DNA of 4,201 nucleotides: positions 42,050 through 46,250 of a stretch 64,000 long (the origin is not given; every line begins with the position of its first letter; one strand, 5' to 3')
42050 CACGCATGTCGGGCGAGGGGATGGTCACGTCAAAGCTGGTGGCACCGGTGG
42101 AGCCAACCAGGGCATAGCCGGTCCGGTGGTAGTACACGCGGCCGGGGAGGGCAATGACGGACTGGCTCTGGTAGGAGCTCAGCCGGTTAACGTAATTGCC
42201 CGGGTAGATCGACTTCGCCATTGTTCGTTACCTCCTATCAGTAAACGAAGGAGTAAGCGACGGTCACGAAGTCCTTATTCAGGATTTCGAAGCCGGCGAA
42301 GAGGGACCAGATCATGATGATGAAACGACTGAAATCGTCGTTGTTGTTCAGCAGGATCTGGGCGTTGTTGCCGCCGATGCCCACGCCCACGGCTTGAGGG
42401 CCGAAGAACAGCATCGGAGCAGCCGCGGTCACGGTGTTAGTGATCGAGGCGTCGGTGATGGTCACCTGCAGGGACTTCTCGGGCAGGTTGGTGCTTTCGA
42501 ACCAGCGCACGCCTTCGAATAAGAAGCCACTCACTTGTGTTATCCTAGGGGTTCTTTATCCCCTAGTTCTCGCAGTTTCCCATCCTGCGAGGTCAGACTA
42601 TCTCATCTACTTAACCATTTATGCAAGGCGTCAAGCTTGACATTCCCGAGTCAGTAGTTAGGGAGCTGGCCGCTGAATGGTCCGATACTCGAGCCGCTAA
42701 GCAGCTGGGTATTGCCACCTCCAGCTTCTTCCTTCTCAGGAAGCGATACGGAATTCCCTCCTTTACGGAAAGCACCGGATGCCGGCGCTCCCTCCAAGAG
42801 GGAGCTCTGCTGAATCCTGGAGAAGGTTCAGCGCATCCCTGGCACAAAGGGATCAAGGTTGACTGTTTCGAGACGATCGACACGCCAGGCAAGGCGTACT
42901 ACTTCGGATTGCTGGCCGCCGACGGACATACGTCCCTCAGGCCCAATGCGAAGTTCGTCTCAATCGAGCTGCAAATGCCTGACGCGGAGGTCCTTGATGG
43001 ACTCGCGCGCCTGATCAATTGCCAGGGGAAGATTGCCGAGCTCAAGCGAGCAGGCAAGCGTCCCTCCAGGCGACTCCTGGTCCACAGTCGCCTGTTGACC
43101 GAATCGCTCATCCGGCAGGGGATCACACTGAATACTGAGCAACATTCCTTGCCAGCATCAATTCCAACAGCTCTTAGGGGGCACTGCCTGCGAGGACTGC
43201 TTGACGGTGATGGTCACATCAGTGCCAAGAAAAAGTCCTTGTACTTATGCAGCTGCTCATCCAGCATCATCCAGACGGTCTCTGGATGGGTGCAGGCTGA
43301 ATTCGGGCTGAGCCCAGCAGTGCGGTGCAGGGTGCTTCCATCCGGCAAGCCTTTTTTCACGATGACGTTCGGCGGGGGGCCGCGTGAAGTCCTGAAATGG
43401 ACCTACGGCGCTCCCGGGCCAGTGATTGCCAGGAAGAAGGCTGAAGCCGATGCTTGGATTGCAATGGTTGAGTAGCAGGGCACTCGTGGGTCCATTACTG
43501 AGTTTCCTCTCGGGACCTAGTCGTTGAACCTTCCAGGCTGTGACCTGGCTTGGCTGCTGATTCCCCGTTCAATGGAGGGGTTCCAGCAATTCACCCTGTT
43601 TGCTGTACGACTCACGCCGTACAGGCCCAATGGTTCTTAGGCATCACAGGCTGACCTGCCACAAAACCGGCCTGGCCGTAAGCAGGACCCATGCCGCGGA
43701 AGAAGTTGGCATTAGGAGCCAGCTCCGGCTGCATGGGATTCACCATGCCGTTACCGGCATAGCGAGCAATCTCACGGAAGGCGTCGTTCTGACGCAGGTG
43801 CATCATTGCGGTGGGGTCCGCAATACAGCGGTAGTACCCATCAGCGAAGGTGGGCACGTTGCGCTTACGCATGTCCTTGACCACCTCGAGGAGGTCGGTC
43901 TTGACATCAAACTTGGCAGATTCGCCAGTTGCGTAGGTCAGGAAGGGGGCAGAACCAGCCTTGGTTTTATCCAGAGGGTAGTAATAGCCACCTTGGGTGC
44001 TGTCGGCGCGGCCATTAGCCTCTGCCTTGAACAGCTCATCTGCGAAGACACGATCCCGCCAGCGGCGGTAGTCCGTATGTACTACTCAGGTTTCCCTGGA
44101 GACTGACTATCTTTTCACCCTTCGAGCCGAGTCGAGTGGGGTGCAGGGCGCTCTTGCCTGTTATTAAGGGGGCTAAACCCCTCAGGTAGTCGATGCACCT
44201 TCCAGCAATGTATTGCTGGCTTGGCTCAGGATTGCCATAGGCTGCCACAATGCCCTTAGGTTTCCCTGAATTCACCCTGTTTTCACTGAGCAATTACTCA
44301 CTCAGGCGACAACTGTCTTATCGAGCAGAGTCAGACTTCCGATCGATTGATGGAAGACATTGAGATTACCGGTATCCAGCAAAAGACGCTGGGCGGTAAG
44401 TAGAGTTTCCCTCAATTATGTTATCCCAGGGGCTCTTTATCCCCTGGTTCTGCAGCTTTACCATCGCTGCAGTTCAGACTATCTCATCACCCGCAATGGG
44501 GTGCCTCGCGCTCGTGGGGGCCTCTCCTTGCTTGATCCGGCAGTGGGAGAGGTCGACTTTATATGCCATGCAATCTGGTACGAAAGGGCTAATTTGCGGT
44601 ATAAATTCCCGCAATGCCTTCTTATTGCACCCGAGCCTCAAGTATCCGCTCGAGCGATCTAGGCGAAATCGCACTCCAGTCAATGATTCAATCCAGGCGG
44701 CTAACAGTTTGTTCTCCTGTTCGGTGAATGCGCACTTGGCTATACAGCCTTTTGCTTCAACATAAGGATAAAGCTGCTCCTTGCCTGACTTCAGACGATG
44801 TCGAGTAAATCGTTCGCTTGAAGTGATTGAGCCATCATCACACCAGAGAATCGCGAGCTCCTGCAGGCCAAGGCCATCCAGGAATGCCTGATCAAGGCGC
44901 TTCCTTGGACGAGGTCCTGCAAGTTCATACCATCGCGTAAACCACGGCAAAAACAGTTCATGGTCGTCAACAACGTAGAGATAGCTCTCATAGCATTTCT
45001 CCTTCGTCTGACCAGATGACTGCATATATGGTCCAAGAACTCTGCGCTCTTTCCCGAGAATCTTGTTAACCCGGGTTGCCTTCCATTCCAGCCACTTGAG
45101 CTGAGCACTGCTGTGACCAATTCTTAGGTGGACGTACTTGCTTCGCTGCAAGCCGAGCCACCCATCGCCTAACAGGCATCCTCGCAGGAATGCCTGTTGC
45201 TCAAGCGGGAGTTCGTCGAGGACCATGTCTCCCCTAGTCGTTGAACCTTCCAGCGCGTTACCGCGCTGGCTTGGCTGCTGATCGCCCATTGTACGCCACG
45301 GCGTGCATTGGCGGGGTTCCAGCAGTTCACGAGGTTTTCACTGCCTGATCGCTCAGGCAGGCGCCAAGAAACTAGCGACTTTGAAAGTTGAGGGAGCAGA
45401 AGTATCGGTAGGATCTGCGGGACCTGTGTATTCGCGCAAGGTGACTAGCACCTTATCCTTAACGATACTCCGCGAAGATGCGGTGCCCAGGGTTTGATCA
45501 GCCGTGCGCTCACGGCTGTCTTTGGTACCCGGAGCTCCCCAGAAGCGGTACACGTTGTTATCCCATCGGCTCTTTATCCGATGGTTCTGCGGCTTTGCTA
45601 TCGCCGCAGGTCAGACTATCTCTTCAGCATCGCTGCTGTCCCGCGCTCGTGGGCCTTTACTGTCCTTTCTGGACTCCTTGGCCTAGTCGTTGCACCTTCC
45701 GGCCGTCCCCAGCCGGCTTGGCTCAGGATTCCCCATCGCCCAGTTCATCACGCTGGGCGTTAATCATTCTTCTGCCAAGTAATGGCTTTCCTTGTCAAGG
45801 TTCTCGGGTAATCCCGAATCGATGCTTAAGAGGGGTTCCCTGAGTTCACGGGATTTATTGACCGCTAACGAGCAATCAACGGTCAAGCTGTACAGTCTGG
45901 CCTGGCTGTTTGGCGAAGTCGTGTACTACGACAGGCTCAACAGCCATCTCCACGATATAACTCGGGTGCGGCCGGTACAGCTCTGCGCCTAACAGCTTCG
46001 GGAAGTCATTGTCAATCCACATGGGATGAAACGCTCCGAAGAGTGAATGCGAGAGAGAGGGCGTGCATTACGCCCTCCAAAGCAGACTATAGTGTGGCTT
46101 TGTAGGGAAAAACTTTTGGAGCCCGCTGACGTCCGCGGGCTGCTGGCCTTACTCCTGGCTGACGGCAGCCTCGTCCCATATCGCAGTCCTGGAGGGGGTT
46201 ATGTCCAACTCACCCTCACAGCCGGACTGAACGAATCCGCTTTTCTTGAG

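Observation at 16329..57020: Unusually high density of selfish genetic elements in one phage genome segment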

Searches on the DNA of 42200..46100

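Call 29: search_rna_families(source=window, start=42200, end=46100, threshold=evalue, max_evalue=0.01, show_alignments=4)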
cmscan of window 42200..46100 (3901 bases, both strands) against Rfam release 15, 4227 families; matches with E-value up to 0.01: 4.
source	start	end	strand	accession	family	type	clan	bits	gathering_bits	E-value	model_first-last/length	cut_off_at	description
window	44084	44329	-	RF00028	Intron_gpI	Intron;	-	70.3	50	5.2e-17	1-253/253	no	Group I catalytic intron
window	45587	45888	-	RF00028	Intron_gpI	Intron;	-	50.9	50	3.2e-11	1-253/253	no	Group I catalytic intron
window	42569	43648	-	RF00028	Intron_gpI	Intron;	-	49.3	50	9.6e-11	1-253/253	no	Group I catalytic intron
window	44450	45383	-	RF00028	Intron_gpI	Intron;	-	30.3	50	4.9e-05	1-253/253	no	Group I catalytic intron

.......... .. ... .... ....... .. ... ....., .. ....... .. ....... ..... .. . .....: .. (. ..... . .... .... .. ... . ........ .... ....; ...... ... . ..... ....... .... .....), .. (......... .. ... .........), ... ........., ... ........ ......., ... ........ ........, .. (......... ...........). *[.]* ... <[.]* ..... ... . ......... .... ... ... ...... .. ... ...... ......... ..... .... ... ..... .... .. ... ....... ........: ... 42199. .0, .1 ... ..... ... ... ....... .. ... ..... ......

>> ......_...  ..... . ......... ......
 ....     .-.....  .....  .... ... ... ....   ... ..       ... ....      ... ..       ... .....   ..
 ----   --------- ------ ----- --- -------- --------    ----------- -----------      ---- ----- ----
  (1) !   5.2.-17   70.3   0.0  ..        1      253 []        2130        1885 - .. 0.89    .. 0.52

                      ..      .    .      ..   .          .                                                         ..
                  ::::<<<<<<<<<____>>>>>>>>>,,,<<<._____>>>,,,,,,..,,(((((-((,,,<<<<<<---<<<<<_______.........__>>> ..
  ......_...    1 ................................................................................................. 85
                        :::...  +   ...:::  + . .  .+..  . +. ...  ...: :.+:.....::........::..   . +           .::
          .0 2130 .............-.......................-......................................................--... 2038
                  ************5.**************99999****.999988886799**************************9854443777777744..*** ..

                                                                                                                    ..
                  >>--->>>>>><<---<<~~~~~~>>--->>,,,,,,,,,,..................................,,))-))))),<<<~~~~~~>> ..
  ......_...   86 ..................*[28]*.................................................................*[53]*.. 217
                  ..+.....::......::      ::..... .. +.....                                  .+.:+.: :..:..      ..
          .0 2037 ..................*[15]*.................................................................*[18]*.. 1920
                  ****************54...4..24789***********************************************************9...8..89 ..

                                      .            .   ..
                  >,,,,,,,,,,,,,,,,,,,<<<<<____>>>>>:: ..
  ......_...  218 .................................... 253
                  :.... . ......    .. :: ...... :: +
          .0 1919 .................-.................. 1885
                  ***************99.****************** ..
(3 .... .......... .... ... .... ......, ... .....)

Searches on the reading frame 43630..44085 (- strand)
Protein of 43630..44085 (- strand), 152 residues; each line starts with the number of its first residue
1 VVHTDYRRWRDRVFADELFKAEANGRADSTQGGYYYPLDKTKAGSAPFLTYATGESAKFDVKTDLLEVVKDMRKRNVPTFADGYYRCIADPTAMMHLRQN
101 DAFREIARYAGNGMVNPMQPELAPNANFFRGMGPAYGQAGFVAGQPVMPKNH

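Call 11: search_dna_similar(query=window:43630-44085:-, collection=phages, mode=protein, max_rows=25)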
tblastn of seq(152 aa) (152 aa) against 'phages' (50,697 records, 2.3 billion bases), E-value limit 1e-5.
Records with a match: 1; places in all: 1; records where one place covers at least 80% of the query: 1.
Best place of each record, by identity: 60-80% 1.
By first word of the organism name: Synechococcus 1.
By host as written in the record: Synechococcus sp. PCCC-A2c 1.
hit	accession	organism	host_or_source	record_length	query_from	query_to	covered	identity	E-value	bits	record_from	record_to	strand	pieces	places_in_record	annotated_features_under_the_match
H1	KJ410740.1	Synechococcus phage S-EIVl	Synechococcus sp. PCCC-A2c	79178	5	149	95%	62.7%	6e-48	170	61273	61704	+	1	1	hypothetical protein (x2)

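Call 12: get_annotated_region(hit=H1, flank=8000)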
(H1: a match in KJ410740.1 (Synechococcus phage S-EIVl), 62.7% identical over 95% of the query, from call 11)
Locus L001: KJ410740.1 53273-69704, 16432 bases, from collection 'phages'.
description: Synechococcus phage S-EIVl, complete genome.
organism: Synechococcus phage S-EIVl (NCBI taxid 1468179)
taxonomy: Viruses; Duplodnaviria; Heunggongvirae; Uroviricota; Caudoviricetes
host: Synechococcus sp. PCCC-A2c; source: high arctic lake; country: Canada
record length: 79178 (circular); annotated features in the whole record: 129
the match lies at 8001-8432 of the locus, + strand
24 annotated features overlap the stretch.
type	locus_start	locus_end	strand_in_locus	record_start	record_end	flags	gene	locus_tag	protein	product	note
CDS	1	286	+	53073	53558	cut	-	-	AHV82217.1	hypothetical protein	-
CDS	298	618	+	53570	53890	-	-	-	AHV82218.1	hypothetical protein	-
CDS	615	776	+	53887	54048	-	-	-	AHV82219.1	hypothetical protein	-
CDS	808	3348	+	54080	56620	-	-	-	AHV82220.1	putative terminase large subunit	-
CDS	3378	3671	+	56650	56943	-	-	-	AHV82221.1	hypothetical protein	-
CDS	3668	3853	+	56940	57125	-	-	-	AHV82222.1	hypothetical protein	-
CDS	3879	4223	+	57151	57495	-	-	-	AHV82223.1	hypothetical protein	-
CDS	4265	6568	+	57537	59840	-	-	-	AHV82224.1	hypothetical protein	-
CDS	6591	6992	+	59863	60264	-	-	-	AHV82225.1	hypothetical protein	-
CDS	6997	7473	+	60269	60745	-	-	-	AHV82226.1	hypothetical protein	-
CDS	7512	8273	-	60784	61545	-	-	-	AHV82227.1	hypothetical protein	-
CDS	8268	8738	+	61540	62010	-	-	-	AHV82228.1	hypothetical protein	-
CDS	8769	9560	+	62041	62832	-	-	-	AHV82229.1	hypothetical protein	-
CDS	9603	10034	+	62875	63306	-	-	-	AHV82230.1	hypothetical protein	-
CDS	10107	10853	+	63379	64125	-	-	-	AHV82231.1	peptidase M23 family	-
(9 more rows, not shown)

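Call 38: search_protein_families(library=ncbifam, proteins=[L001:808-3348:+], max_evalue=1)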
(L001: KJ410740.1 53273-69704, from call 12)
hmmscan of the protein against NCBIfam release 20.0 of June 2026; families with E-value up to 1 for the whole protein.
L001:808-3348:+ (846 aa): 10 families
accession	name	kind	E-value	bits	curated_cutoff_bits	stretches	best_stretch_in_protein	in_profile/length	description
NF038162.1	RtcB_rel_intein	exception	6e-13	47.7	1150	2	495-533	543-581/961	intein-containing RtcB family protein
TIGR01445.1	intein_Nterm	domain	4.6e-09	37.1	24.5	1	194-269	1-83/83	intein N-terminal splicing region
NF033889.1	termin_lrg_T7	equivalog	2.1e-06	26.8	150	1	79-201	35-145/500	phage terminase large subunit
NF045703.1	rSAM_Tes_intein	exception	9.6e-06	23.7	1700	1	223-296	205-282/1040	tetraether lipid synthase Tes, intein-containing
NF005852.0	PRK07773.1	equivalog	6e-05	21.5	780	1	190-286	394-490/886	replicative DNA helicase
TIGR01443.1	intein_Cterm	domain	0.00027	21.1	15.6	1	508-531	1-24/24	intein C-terminal splicing region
TIGR01630.1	psiM2_ORF9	equivalog_domain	0.00039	21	41.65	1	781-837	82-141/142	phage terminase large subunit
NF011418.0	PRK14845.1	equivalog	0.0004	18.2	756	1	247-285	92-129/1049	translation initiation factor IF-2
NF052663.1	RtcB_rel_intein2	exception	0.0028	16.6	1050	1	194-287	78-171/626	intein-containing RctB family protein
NF007079.0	PRK09532.1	equivalog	0.0085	14.3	1525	1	192-273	773-854/876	DNA polymerase III subunit alpha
